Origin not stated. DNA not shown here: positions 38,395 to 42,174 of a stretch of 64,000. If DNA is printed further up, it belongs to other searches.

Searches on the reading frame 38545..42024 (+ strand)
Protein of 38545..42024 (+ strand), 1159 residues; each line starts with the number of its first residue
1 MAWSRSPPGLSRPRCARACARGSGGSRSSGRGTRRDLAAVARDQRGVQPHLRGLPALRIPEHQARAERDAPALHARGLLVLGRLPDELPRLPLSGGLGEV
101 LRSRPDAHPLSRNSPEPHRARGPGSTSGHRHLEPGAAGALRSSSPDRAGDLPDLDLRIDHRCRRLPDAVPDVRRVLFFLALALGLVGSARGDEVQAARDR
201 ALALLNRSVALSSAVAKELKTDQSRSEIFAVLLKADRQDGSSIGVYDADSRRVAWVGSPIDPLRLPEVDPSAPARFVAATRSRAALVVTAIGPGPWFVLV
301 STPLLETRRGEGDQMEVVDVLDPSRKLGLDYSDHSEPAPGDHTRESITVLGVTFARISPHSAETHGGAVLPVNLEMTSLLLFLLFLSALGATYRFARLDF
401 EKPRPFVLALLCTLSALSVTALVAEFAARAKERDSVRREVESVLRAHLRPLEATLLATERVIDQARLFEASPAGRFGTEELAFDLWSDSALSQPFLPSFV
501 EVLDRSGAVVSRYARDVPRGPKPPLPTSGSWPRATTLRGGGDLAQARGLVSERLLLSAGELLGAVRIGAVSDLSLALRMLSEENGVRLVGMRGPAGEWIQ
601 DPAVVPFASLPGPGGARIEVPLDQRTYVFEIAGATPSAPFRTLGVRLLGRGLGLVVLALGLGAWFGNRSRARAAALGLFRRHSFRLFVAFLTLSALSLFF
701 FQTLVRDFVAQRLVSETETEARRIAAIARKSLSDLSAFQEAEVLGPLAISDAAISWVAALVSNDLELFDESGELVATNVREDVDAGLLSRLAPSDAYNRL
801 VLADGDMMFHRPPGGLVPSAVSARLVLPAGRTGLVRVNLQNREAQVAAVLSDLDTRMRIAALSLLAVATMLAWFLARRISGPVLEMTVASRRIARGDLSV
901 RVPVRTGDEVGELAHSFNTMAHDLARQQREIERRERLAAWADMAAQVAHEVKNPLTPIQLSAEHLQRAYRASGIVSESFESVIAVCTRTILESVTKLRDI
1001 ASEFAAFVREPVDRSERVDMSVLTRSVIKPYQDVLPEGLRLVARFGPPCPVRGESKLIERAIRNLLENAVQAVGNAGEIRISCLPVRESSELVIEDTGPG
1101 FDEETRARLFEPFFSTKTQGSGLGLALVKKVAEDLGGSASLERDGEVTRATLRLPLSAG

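Call 78: search_protein_families(library=pfam, proteins=[window:38545-42024:+], max_evalue=0.1)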
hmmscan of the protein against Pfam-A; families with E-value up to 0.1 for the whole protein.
window:38545-42024:+ (1159 aa): 6 families
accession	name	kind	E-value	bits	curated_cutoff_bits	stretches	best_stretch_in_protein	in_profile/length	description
PF02518.31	HATPase_c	-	2e-21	76.9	26.4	1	1055-1157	3-110/111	Histidine kinase-, DNA gyrase B-, and HSP90-like ATPase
PF00672.30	HAMP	-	1.2e-17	64.4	25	1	874-924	1-51/53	HAMP domain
PF00512.31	HisKA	-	7.6e-07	29.5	26.9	1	941-1001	3-61/66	His Kinase A (phospho-acceptor) domain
PF13581.12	HATPase_c_2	-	2.6e-06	27.9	27.4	1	1066-1149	40-124/127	Histidine kinase-like ATPase domain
PF14501.12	HATPase_c_5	-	0.001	19.4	22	1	1060-1146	8-93/102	GHKL domain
PF13589.12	HATPase_c_3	-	0.0089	16.5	25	1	1059-1105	4-49/137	Histidine kinase-, DNA gyrase B-, and HSP90-like ATPase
